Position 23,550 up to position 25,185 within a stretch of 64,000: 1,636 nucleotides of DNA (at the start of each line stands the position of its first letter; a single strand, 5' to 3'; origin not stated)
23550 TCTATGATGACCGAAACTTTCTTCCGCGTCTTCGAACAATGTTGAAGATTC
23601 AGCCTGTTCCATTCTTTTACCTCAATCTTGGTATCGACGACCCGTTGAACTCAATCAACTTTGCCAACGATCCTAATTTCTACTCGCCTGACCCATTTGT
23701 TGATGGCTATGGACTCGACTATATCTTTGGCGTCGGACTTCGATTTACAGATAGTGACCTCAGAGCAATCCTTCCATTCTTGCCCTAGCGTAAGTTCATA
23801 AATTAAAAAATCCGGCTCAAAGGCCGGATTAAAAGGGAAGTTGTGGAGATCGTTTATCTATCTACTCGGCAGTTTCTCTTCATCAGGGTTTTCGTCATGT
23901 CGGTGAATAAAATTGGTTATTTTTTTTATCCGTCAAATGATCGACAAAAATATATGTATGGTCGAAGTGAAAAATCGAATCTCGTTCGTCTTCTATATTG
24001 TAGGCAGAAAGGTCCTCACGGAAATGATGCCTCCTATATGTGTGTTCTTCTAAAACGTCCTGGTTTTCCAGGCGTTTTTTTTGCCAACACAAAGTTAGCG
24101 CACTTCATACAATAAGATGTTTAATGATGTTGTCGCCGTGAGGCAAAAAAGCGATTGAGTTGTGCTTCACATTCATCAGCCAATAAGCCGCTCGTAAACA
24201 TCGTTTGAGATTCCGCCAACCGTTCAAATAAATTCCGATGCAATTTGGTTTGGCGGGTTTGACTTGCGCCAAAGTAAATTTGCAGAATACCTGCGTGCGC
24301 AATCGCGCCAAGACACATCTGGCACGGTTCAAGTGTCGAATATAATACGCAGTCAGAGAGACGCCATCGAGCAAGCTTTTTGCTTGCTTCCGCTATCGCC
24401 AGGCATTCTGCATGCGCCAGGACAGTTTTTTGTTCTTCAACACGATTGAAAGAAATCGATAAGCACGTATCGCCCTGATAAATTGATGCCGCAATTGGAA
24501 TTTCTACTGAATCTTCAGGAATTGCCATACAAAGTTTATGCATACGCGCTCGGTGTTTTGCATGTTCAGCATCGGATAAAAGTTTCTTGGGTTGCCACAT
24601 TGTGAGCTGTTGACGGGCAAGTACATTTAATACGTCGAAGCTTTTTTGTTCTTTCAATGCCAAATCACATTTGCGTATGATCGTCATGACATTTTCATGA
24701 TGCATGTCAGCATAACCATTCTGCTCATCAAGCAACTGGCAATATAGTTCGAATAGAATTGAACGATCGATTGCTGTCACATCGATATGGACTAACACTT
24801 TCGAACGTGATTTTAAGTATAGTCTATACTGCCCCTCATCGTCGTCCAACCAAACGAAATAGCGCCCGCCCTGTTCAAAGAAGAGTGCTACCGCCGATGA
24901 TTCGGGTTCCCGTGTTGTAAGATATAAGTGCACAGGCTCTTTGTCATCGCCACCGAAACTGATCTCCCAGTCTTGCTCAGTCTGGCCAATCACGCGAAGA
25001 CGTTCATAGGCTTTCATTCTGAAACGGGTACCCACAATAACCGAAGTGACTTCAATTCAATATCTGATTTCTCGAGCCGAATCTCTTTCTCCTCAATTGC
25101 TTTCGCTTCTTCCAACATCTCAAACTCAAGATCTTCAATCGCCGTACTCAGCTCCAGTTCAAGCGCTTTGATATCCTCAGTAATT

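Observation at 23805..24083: Repeat copy A sits in the sense orientation immediately 3' of the MCE-family gene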

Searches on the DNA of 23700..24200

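Call 9: search_rna_families(source=window, start=23700, end=24200, threshold=evalue, max_evalue=10, show_alignments=3)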
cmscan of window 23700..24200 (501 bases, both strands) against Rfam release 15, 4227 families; matches with E-value up to 10: 9.
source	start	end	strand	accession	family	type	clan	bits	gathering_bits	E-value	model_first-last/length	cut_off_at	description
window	23886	23977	+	RF00356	snoR32_R81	Gene; snRNA; snoRNA; CD-box;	-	22.7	45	1.2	1-98/98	no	Small nucleolar RNA R32/R81/Z41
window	23911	23980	-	RF00443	SNORA27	Gene; snRNA; snoRNA; HACA-box;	CL00032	22.3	64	0.1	1-127/127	no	Small nucleolar RNA SNORA27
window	23797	23930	-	RF02860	Arrc14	Gene; sRNA;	-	19.7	99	1.7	1-167/167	no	Actinobacillus sRNA 14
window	23794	23835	-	RF01379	CRISPR-DR66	Gene; CRISPR;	CL00014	19.3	45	0.9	1-37/37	no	CRISPR RNA direct repeat element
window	23801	23936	-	RF00444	PrrF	Gene; sRNA;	-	18.7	90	0.97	1-150/150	no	PrrF RNA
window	23741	23762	-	RF00390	TYMV_upPK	Cis-reg;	-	14.2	38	4.6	1-23/23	no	turnip yellow mosaic virus upstream pseudo-knot (TYMV_upPK)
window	23830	23928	+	RF02189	ST7-OT4_3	Gene; lncRNA;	-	14.1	50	0.55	196-302/302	no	ST7 overlapping transcript 4 conserved region 3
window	24112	24184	-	RF03347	mir-2816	Gene; miRNA;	-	13.8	49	9.7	1-74/74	no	mir-2816 microRNA precursor family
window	23804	23889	-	RF02784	SorX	Gene; sRNA;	-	13.6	46.6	1.8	1-73/73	no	Singlet oxygen resistance RNA X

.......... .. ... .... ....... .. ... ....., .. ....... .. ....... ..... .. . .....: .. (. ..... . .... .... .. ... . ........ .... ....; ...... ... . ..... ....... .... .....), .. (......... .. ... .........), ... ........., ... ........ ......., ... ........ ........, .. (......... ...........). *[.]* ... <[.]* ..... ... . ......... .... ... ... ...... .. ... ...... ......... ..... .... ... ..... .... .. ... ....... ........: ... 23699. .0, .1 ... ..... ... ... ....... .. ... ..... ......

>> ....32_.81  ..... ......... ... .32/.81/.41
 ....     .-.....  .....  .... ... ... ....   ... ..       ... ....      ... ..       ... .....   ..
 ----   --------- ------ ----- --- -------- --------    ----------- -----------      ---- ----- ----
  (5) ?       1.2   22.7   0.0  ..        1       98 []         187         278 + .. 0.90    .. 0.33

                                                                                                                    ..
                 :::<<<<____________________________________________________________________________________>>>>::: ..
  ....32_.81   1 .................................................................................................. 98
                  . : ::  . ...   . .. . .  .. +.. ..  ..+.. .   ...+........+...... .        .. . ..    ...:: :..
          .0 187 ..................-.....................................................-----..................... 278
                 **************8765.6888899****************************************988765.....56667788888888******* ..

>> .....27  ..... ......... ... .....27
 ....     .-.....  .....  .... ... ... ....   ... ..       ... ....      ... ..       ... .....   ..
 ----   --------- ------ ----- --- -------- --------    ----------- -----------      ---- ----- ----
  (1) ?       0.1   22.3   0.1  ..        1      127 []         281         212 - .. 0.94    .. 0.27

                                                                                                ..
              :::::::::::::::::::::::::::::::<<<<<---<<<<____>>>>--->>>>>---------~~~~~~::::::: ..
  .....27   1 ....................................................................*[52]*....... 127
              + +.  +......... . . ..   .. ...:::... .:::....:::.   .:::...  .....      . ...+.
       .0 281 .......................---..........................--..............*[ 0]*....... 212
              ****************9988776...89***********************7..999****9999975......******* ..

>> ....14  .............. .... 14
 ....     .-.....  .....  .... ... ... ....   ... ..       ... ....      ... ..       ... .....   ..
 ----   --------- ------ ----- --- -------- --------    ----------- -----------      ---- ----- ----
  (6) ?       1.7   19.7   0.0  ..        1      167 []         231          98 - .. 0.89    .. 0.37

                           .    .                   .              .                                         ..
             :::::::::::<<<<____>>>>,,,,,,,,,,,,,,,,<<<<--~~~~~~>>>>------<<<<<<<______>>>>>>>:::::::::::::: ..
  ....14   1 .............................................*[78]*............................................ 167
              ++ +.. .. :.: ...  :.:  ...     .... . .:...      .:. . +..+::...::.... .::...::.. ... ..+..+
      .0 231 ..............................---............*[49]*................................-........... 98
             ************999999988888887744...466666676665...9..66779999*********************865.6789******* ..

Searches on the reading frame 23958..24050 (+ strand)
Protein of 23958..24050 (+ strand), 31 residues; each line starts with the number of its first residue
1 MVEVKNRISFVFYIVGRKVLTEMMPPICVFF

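Call 66: search_protein_representatives(alignment_id=A4)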
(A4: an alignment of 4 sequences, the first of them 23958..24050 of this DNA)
Query: 4 sequences, 31 profile positions. Proteins with E-value up to 0.001 (for the whole library): 3; up to 1e-10: 2; up to 1e-30: 0. The best 3 are listed.
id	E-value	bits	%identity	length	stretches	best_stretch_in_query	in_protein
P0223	5.6e-19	83.9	-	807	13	13-24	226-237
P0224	1.2e-11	60.5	-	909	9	13-24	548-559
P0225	2.4e-07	46.7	-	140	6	11-23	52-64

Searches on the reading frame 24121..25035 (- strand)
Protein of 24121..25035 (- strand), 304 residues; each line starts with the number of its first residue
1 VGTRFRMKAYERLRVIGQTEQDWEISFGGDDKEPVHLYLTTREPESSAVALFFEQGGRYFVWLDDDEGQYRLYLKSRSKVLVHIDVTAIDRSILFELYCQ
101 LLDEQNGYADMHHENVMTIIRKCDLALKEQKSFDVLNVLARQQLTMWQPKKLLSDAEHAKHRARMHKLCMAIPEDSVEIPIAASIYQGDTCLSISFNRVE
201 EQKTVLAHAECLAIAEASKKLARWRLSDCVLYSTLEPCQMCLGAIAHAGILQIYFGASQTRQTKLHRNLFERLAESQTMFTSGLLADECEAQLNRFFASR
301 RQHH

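Call 15: search_protein_families(library=pfam, proteins=[window:24121-25035:-])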
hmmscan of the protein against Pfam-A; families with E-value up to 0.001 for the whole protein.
window:24121-25035:- (304 aa): 3 families
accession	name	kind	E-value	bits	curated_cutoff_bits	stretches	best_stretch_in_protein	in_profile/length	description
PF14437.12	MafB19-deam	-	1.3e-22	80.7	27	1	160-300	6-141/142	MafB19-like deaminase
PF00383.29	dCMP_cyt_deam_1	-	1.5e-17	63.8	25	1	175-256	20-101/102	Cytidine and deoxycytidylate deaminase zinc-binding region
PF14439.12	Bd3614-deam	-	6.6e-05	23.3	38.5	1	197-256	27-89/113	Bd3614-like deaminase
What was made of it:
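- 24121..25035 (-): Convergent downstream gene with a TadA-like deaminase domain (context only). The ORF is probably over-extended at its 5' end. Pfam MafB19-deam and dCMP_cyt_deam_1 at residues 160-300 (call 15).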

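Call 69: search_protein_families(library=padloc, proteins=[window:24121-25035:-], max_evalue=0.001)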
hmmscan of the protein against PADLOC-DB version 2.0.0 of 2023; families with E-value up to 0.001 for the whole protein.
window:24121-25035:- (304 aa): 1 family
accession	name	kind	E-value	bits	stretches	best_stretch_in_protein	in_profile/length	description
PDLC02373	dCTPase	-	3.1e-06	24.3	1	208-255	440-485/630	-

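Call 70: search_protein_families(library=ncbifam, proteins=[window:24121-25035:-])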
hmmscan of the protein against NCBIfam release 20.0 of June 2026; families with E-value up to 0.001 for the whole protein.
window:24121-25035:- (304 aa): 3 families
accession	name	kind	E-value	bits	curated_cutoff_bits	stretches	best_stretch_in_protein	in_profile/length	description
NF008113.2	PRK10860.1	equivalog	1.1e-22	80.6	150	1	174-304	22-155/165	tRNA adenosine(34) deaminase TadA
NF041025.1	antiphage_deaminase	equivalog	9.6e-06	24.7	400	1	207-255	338-385/437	anti-phage dCTP deaminase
TIGR00326.1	eubact_ribD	equivalog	1.6e-05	24.3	156.35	1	201-302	37-138/343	bifunctional diaminohydroxyphosphoribosylaminopyrimidine deaminase/5-amino-6-(5-phosphoribosylamino)uracil reductase RibD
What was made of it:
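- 24121..25035 (-): NCBIfam TadA scores 80.6 bits, below its cut-off of 150 (call 70).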
